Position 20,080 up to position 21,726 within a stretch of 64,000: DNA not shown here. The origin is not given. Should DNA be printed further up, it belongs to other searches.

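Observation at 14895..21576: Hybrid transporter: MFS domain fused to a LivF ATPase, plus a LivH::LivM::LivG single-chain partner and a binding protein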

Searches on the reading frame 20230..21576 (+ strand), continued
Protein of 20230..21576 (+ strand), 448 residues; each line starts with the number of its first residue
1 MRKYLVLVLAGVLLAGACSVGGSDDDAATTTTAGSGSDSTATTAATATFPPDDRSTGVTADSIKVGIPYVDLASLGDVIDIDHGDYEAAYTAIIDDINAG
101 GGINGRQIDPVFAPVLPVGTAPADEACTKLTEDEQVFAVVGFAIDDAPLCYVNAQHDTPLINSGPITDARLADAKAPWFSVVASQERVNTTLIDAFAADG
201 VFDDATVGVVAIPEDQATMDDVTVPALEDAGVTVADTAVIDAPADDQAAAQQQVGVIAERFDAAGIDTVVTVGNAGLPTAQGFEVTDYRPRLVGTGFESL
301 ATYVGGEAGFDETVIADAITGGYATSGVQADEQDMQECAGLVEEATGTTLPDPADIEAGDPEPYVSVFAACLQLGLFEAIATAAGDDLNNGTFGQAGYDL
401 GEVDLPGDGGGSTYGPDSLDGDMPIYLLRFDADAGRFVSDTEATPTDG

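Call 85: find_encoding_contigs(protein=P0299, flank=10000, max_places=2)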
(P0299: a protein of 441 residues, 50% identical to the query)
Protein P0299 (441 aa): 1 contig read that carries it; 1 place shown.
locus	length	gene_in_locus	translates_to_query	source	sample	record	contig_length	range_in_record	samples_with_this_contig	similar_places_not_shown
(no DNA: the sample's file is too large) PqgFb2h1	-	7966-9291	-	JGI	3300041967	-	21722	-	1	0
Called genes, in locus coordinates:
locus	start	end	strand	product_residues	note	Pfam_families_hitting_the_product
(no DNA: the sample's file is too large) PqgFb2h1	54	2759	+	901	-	-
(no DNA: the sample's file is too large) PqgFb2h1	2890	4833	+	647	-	-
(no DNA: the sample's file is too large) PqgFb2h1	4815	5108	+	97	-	-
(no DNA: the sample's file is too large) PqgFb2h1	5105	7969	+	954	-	PF02653:BPD_transp_2, PF00005:ABC_tran, PF13304:AAA_21 (faint), PF12399:BCA_ABC_TP_C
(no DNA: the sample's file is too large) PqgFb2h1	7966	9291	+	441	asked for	PF13458:Peripla_BP_6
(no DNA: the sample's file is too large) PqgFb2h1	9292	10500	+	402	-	PF00232:Glyco_hydro_1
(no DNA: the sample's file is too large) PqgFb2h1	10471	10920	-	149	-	PF04075:F420H2_quin_red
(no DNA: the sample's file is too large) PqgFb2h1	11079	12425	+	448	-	PF13458:Peripla_BP_6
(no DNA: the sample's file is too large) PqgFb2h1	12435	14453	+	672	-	PF02653:BPD_transp_2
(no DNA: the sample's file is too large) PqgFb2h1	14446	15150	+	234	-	PF00005:ABC_tran, PF13304:AAA_21 (weak), PF12399:BCA_ABC_TP_C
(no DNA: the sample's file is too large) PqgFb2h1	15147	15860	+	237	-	PF00005:ABC_tran, PF13304:AAA_21 (faint)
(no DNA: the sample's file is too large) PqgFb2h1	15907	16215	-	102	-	-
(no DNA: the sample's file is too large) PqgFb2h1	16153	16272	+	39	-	-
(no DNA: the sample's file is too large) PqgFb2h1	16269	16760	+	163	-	PF01047:MarR, PF12802:MarR_2, PF13463:HTH_27 (weak), PF25212:HVO_A0114 (weak), PF01022:HTH_5 (weak), PF13412:HTH_24 (weak)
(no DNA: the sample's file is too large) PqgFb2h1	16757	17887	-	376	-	PF00296:Bac_luciferase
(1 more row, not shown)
